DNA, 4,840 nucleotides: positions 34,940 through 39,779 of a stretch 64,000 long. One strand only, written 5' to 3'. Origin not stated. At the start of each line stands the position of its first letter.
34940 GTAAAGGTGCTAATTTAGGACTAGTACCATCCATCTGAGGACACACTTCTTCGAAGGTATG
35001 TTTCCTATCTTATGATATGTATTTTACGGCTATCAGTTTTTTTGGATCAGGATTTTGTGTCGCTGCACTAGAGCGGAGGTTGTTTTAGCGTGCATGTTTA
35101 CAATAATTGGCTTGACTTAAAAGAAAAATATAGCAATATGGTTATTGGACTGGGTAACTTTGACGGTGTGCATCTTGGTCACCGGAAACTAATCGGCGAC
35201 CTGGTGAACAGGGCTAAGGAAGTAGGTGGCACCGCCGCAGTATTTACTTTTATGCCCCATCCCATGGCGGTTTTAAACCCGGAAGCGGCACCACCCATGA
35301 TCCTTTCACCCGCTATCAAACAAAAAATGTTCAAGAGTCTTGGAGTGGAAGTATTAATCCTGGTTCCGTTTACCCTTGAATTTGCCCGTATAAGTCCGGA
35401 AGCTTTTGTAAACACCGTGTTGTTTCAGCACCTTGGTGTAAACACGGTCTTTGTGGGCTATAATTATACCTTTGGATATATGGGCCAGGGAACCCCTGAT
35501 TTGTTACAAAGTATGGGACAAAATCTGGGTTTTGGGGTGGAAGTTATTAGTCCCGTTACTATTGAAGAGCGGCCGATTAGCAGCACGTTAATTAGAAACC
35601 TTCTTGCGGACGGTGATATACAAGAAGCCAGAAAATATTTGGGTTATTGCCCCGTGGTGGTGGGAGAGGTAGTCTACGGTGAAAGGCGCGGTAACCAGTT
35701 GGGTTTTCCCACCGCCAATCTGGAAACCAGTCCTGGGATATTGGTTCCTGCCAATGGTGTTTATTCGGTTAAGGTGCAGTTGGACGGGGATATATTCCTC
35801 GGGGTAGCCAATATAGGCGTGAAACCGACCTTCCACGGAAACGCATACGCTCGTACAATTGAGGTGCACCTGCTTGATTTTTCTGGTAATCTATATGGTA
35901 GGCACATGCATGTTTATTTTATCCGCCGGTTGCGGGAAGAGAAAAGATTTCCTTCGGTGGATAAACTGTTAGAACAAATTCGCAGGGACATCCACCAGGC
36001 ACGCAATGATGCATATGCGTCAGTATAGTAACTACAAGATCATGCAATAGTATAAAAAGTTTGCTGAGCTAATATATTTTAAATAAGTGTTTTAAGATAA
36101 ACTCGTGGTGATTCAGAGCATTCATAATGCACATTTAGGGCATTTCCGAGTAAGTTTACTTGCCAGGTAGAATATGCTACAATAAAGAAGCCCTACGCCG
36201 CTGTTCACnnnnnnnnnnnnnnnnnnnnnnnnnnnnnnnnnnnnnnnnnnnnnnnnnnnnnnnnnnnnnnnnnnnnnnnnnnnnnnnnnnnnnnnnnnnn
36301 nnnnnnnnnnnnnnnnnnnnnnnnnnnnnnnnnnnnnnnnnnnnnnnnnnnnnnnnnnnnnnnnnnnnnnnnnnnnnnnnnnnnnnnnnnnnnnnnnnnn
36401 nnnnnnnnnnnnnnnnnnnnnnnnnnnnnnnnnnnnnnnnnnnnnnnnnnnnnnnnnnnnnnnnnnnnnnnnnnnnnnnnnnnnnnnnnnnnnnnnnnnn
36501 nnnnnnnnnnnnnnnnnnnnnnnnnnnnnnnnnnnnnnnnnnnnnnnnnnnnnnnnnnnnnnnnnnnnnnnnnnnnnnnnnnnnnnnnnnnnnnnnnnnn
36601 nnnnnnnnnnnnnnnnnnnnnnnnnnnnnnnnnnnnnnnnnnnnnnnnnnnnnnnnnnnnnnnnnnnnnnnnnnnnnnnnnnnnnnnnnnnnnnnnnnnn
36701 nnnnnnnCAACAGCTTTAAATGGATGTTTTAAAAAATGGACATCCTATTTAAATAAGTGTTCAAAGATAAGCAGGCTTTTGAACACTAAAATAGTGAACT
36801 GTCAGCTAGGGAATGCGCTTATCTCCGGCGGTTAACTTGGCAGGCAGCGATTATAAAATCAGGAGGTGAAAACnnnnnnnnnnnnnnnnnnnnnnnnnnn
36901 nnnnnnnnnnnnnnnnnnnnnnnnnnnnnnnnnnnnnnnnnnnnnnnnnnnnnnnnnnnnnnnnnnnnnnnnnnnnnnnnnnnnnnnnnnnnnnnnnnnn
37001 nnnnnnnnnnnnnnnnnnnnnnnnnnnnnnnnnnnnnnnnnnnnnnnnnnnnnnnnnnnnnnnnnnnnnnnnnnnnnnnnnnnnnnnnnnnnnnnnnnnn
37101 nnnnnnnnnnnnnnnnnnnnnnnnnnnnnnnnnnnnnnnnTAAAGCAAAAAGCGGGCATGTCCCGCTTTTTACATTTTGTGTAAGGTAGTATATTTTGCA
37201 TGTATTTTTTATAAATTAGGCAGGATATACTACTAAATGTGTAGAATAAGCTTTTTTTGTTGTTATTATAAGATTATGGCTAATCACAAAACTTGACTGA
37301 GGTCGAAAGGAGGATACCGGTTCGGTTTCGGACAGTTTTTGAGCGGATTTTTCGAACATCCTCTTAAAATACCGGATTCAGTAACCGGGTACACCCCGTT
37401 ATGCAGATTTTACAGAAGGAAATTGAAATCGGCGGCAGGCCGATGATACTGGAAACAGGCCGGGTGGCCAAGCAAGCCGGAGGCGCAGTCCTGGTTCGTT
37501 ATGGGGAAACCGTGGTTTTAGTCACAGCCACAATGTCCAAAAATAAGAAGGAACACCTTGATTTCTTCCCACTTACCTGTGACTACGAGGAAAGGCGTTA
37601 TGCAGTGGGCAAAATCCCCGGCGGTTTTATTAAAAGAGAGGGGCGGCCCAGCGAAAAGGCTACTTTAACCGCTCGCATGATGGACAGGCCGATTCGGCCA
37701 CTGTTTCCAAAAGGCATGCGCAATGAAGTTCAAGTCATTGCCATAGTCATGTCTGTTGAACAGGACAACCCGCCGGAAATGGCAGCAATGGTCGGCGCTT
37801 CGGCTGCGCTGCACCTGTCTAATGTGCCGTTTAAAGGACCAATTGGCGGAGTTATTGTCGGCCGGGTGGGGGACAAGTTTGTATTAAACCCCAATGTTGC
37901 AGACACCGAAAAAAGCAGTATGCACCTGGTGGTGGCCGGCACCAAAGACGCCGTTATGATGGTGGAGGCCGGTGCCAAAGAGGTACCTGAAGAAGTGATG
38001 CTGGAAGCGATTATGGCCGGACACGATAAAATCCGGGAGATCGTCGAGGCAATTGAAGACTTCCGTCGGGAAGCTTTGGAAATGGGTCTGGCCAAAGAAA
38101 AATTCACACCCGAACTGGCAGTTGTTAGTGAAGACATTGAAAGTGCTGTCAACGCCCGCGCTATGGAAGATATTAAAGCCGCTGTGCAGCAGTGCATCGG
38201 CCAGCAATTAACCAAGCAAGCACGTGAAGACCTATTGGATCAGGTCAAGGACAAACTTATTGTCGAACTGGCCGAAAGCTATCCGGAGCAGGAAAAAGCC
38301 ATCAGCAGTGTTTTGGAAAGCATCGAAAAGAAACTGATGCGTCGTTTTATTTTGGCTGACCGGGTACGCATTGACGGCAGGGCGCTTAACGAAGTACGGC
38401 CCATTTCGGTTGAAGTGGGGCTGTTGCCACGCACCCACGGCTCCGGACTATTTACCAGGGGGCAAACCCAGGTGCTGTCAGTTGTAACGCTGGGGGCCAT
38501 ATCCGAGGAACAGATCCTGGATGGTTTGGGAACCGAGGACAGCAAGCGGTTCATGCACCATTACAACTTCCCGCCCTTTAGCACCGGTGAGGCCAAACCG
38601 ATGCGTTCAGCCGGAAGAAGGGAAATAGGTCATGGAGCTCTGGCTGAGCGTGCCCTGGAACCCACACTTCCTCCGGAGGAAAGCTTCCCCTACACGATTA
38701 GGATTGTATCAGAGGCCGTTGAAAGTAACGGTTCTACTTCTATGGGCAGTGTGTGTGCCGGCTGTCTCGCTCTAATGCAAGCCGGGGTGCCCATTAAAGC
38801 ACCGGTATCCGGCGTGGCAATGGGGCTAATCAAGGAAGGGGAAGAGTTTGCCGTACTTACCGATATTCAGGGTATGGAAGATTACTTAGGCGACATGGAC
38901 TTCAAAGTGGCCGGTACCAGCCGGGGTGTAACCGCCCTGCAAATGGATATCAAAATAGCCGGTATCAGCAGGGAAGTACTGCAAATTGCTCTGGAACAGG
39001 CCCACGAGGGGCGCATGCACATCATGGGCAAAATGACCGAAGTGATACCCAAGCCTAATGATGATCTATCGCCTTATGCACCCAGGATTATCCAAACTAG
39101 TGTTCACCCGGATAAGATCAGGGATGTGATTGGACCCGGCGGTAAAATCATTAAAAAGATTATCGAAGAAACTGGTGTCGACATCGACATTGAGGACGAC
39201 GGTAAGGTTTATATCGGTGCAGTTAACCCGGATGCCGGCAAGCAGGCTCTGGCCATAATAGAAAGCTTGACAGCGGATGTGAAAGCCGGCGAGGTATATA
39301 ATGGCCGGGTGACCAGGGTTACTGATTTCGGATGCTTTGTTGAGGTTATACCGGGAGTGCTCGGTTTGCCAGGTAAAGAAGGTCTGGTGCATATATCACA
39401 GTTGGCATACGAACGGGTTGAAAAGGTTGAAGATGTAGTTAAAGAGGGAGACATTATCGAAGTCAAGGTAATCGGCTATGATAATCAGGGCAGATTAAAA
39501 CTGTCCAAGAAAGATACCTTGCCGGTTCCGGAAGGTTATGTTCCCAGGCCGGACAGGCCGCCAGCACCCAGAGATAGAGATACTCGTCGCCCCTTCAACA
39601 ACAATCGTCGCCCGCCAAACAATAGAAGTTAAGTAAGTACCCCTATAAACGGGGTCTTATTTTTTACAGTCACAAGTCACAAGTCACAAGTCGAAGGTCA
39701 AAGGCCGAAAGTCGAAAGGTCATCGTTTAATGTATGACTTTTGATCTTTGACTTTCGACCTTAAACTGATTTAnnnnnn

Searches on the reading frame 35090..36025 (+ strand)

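Call 52: search_protein_families(library=pfam, max_evalue=0.00001, proteins=[window:35090-36025:+])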
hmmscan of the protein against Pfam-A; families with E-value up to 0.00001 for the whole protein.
window:35090-36025:+ (312 aa): 2 families
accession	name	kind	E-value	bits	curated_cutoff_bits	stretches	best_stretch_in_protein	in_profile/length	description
PF06574.18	FAD_syn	-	2.9e-47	160.9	27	1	12-166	3-157/158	FAD synthetase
PF01687.23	Flavokinase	-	2.3e-41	141.3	19.6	1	185-306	2-122/124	Riboflavin kinase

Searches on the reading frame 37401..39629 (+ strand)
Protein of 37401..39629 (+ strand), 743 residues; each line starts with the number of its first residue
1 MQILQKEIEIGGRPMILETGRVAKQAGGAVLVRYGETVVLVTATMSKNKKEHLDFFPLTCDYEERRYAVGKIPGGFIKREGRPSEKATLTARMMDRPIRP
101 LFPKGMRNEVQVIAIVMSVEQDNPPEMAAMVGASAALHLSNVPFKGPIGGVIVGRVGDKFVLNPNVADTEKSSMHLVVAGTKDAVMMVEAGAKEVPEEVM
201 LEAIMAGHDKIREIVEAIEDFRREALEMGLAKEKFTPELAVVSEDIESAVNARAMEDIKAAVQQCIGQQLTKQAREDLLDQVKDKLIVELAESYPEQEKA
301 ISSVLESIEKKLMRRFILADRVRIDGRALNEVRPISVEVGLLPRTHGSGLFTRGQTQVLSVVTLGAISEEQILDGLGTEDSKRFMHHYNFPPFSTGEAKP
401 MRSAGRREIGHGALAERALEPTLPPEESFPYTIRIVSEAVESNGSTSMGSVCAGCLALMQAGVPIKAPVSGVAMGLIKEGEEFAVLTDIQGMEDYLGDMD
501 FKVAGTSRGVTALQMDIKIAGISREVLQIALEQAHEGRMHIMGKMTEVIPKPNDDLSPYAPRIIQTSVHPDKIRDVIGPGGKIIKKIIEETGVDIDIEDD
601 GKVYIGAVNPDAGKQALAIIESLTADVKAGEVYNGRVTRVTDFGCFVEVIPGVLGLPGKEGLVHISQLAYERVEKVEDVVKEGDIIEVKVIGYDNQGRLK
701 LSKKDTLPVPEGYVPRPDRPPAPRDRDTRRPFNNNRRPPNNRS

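Call 14: search_protein_families(library=ncbifam, proteins=[window:37401-39629:+])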
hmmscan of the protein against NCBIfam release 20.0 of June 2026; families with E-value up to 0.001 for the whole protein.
window:37401-39629:+ (743 aa): 33 families (the best 25 are shown)
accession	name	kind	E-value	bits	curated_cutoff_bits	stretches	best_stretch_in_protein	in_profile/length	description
NF008805.1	PRK11824.1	equivalog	0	1012.9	471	1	6-705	2-682/683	polyribonucleotide nucleotidyltransferase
TIGR03591.1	polynuc_phos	equivalog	2.4e-302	1004.6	525.05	1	10-705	2-688/689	polyribonucleotide nucleotidyltransferase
TIGR02696.1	pppGpp_PNP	exception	2.3e-208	694.1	1106.75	1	9-701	13-718/720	guanosine pentaphosphate synthetase I/polyribonucleotide nucleotidyltransferase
TIGR02065.1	ECX1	equivalog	7.8e-31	107.2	318.7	1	317-541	3-218/230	exosome complex exonuclease Rrp41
NF005208.0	PRK06676.1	equivalog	2.2e-20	73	368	1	621-710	185-268/391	30S ribosomal protein S1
NF000907.0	PRK00087.1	equivalog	9.1e-18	63.8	624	1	624-708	473-551/671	bifunctional 4-hydroxy-3-methylbut-2-enyl diphosphate reductase/30S ribosomal protein S1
NF010379.0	PRK13806.1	equivalog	1.3e-16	60.4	648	1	622-698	195-265/491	30S ribosomal protein S1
NF004473.0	PRK05807.1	equivalog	3e-15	56.8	178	1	627-706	3-75/136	S1 domain-containing RNA-binding protein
NF004952.0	PRK06299.1-2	equivalog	3.5e-14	52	524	1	623-705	212-288/580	30S ribosomal protein S1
NF005973.0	PRK08059.1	equivalog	2.7e-13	50.1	148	1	625-711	3-84/123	S1 domain-containing post-transcriptional regulator GSP13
NF006363.0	PRK08582.1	equivalog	2.8e-13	50.2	171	1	628-707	4-77/140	S1 domain-containing RNA-binding protein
TIGR00717.1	rpsA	equivalog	1.1e-12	47.3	577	1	624-706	267-345/516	30S ribosomal protein S1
NF040579.1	S1_dom_CvfD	subfamily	4.1e-12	46.4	117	1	628-707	2-76/113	CvfD/Ygs/GSP13 family RNA-binding post-transcriptional regulator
NF005911.0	PRK07899.1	equivalog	3.8e-11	42.4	691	1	628-704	292-363/486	30S ribosomal protein S1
NF004956.0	PRK06299.1-6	equivalog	6.2e-11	41.6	711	1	622-706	365-443/554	30S ribosomal protein S1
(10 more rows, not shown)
